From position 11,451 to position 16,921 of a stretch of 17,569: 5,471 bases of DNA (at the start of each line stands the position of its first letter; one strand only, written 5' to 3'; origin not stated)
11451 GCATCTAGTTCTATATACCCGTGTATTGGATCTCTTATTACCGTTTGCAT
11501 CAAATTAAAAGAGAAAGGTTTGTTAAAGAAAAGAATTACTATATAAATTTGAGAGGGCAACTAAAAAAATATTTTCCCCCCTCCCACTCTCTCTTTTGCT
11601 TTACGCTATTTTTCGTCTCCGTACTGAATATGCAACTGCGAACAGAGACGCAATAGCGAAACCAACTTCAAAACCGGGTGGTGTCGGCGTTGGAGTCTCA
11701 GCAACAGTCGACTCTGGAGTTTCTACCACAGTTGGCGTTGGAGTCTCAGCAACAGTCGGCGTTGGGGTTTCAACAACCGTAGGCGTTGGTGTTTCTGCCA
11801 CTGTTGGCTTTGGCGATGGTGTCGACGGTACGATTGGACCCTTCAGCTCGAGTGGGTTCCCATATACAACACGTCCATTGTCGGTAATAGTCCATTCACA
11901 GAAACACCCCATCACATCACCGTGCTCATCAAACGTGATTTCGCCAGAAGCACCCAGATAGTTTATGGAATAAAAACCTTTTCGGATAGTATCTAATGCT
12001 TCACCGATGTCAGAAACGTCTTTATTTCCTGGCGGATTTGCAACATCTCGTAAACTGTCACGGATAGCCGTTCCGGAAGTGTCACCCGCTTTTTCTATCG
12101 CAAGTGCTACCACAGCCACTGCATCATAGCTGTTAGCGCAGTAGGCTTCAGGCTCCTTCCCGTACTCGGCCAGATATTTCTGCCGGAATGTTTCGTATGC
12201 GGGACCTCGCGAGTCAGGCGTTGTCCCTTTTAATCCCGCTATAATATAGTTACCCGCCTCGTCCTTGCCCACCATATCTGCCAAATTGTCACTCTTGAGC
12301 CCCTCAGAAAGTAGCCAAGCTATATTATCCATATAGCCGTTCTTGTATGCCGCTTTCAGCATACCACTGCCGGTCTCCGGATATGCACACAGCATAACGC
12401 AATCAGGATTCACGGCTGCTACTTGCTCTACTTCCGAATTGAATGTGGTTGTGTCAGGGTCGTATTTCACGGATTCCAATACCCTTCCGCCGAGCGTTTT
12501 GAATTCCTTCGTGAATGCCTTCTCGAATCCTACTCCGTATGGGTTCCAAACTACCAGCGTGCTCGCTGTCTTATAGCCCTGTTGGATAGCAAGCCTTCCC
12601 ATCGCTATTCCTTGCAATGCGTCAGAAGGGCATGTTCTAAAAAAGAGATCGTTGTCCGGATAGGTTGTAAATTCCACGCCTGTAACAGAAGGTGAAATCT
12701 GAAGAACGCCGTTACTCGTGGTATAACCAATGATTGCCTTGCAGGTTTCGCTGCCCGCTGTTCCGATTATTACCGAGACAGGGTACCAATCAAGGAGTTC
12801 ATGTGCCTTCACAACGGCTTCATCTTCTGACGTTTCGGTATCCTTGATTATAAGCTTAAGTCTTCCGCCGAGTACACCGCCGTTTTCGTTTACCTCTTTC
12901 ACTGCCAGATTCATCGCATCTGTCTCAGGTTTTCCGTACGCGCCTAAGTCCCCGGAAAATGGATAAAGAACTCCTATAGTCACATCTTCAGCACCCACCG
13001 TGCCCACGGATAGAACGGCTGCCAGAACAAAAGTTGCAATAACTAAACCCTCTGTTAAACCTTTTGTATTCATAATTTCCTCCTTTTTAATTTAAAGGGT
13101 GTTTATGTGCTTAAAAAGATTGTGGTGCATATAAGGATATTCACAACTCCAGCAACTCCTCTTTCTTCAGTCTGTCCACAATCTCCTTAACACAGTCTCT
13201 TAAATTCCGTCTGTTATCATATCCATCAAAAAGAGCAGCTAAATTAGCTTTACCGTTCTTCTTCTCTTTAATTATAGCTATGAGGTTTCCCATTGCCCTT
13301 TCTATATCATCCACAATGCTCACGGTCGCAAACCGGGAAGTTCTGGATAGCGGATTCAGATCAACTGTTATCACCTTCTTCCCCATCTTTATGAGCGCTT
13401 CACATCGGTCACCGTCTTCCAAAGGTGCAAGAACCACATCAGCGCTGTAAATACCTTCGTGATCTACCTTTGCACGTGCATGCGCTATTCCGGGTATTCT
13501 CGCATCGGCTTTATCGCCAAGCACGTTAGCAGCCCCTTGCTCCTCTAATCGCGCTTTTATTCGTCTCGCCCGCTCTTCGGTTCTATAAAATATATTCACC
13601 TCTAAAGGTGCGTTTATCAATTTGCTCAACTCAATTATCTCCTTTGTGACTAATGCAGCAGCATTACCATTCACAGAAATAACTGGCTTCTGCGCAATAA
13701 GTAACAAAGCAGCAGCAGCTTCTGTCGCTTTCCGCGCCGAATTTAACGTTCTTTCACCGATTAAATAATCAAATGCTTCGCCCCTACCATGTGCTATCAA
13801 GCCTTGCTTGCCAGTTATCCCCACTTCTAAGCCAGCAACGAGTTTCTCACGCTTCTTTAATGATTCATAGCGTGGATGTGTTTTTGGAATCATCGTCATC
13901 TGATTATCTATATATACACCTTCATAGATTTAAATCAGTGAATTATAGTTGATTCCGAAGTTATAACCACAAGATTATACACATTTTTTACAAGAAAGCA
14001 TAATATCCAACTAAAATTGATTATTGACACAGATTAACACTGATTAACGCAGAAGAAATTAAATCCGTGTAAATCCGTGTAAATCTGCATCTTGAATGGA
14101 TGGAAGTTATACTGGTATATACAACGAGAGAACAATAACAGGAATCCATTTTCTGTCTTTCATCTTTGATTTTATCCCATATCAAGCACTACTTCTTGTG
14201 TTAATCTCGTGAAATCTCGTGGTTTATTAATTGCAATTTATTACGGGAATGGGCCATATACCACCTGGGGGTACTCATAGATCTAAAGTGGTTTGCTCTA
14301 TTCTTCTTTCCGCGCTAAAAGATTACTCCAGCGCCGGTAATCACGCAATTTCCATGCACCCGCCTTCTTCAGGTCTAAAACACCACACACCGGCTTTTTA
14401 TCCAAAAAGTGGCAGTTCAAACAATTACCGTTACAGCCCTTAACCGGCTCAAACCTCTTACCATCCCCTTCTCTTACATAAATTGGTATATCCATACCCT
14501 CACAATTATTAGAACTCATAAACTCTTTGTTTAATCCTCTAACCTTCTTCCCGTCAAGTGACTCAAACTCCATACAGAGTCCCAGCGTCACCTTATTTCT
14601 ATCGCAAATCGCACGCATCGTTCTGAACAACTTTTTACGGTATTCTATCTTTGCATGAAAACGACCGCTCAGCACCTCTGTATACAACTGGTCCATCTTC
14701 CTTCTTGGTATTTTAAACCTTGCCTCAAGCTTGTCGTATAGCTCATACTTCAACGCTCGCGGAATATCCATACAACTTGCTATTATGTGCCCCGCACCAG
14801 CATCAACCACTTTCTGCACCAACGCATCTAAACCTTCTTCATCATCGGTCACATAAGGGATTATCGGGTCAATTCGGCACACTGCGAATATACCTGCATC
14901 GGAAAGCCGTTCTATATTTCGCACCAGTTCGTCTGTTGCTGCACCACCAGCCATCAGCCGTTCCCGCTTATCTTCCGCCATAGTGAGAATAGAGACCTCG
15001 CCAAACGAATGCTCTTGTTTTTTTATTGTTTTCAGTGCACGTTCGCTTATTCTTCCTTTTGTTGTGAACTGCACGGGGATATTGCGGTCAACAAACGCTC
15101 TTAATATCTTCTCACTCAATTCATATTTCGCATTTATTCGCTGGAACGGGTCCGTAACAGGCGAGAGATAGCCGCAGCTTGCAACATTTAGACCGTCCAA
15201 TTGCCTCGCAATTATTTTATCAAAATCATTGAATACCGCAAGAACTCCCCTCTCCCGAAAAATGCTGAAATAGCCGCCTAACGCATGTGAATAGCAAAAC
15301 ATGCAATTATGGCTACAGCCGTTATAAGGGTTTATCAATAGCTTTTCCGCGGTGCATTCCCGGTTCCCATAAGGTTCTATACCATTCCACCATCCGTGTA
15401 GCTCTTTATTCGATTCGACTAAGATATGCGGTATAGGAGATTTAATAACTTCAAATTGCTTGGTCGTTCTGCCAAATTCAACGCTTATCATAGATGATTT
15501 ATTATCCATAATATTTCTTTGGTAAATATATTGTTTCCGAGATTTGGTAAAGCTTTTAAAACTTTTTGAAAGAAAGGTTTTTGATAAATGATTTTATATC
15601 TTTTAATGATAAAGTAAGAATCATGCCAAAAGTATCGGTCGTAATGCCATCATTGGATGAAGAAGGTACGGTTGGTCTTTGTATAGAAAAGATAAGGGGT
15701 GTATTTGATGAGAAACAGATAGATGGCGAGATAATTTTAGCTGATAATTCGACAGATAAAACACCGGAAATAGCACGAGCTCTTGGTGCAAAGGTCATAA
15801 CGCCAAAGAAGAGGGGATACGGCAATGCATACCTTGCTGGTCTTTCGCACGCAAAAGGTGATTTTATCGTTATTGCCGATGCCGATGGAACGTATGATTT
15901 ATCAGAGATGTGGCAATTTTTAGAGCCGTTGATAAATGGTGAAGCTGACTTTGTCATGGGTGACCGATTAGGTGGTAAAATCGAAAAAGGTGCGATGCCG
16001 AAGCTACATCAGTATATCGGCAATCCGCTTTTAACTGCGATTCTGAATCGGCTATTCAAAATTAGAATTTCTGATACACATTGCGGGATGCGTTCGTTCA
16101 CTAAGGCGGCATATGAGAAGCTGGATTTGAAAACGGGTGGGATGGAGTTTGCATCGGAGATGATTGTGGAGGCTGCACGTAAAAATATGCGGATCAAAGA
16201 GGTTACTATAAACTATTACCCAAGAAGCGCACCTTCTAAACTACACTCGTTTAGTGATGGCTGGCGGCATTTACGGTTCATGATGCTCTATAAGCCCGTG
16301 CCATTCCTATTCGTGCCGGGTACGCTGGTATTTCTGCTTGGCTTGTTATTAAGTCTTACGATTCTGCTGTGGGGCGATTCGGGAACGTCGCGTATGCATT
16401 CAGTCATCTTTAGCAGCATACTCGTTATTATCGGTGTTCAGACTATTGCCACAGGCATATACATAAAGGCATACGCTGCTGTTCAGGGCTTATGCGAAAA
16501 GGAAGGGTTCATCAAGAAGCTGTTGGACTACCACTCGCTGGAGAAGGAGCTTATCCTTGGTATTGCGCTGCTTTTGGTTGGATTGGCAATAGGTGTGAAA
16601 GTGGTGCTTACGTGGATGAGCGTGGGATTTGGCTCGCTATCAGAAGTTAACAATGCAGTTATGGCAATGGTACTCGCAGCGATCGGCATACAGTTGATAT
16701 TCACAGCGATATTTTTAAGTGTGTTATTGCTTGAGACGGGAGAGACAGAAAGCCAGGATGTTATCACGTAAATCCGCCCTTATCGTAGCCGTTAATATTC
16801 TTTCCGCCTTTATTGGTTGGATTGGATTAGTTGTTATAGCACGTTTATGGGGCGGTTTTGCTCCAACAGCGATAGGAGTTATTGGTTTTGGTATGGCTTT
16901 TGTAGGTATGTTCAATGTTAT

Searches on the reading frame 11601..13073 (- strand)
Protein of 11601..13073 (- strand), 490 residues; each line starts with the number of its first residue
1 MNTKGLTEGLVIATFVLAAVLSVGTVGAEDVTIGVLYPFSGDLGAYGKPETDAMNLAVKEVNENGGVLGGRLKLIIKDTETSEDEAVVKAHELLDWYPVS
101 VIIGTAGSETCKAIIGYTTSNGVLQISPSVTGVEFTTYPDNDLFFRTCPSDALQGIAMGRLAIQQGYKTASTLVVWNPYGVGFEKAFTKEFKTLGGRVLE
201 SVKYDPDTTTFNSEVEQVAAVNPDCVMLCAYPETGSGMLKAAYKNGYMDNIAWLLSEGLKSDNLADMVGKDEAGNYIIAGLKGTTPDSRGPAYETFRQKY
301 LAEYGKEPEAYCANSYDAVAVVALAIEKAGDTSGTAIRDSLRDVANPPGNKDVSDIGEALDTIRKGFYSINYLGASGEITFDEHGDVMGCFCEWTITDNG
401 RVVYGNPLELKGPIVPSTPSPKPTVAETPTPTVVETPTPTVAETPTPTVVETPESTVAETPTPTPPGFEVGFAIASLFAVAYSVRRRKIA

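Call 11: search_protein_families(library=pfam, proteins=[window:11601-13073:-])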
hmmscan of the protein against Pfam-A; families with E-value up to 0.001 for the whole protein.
window:11601-13073:- (490 aa): 4 families
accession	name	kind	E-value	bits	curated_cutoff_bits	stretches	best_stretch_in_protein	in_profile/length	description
PF13458.12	Peripla_BP_6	-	5.2e-52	178.1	31.7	1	31-344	2-311/343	Periplasmic binding protein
PF01094.35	ANF_receptor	-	5.8e-44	151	25.4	1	52-388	4-341/353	Receptor family ligand binding region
PF13433.12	Peripla_BP_5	-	2.6e-16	60.1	27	1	32-345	2-312/363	Periplasmic binding protein domain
PF18204.6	PGF-CTERM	-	2.8e-05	24.3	18.8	1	466-487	2-23/23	PGF-CTERM motif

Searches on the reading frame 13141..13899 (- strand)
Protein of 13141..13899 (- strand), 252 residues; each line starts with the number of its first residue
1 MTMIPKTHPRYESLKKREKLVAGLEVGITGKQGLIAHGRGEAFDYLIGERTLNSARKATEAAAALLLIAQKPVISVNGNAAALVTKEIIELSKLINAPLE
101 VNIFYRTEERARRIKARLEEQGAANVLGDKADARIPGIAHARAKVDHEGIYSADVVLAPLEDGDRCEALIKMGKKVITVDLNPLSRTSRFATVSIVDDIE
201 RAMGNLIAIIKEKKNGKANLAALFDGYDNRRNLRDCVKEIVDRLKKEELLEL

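Call 11: search_protein_families(library=pfam, proteins=[window:13141-13899:-])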
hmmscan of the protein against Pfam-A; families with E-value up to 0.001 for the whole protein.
window:13141-13899:- (252 aa): 1 family
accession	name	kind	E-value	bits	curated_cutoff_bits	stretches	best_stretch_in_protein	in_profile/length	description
PF02006.22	PPS_PS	-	1.6e-72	243.2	26.4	1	66-240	1-176/176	Phosphopantothenate/pantothenate synthetase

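Call 48: find_encoding_contigs(protein=window:13141-13899:-, flank=10000, max_places=6)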
Protein window:13141-13899:- (252 aa): no gene with exactly this product is on record in the collection.

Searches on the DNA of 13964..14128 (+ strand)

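Call 80: search_dna_similar(query=window:13964-14128:+, collection=phages, mode=distant, max_evalue=0.01, max_rows=20)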
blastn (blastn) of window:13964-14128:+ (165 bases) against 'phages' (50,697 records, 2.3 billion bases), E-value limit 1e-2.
No match.

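Call 81: search_dna_similar(query=window:13964-14128:+, collection=plasmids, mode=distant, max_evalue=0.01, max_rows=20)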
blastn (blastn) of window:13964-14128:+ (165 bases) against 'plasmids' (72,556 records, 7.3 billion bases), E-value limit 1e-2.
No match.

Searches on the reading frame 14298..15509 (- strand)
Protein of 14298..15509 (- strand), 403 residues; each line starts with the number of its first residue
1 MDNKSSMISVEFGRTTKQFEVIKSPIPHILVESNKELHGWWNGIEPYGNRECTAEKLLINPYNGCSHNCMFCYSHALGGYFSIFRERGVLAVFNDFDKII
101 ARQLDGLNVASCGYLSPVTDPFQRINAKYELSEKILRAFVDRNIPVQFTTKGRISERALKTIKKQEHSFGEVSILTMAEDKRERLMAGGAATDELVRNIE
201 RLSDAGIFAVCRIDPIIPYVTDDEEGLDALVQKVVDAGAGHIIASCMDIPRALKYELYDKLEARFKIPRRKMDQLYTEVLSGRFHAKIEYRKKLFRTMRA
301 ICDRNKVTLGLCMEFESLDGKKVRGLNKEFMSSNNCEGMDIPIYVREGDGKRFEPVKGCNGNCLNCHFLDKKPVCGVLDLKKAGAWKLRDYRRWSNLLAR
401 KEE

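Call 11: search_protein_families(library=pfam, proteins=[window:14298-15509:-])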
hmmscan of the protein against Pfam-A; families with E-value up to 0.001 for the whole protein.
window:14298-15509:- (403 aa): 2 families
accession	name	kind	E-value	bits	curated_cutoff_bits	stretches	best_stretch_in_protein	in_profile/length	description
PF04055.27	Radical_SAM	-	5.2e-14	53.2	29.5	1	59-225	1-160/166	Radical SAM superfamily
PF19238.5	Radical_SAM_2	-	2.4e-05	24.5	26.7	0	147-224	57-132/151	Radical SAM-like domain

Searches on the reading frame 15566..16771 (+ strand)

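Call 11: search_protein_families(library=pfam, proteins=[window:15566-16771:+])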
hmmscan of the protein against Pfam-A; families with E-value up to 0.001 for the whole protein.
window:15566-16771:+ (401 aa): 1 family
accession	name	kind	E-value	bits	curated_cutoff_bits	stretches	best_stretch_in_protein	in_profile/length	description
PF00535.33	Glycos_transf_2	-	2.9e-23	83.1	23.3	1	24-186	1-167/168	Glycosyl transferase family 2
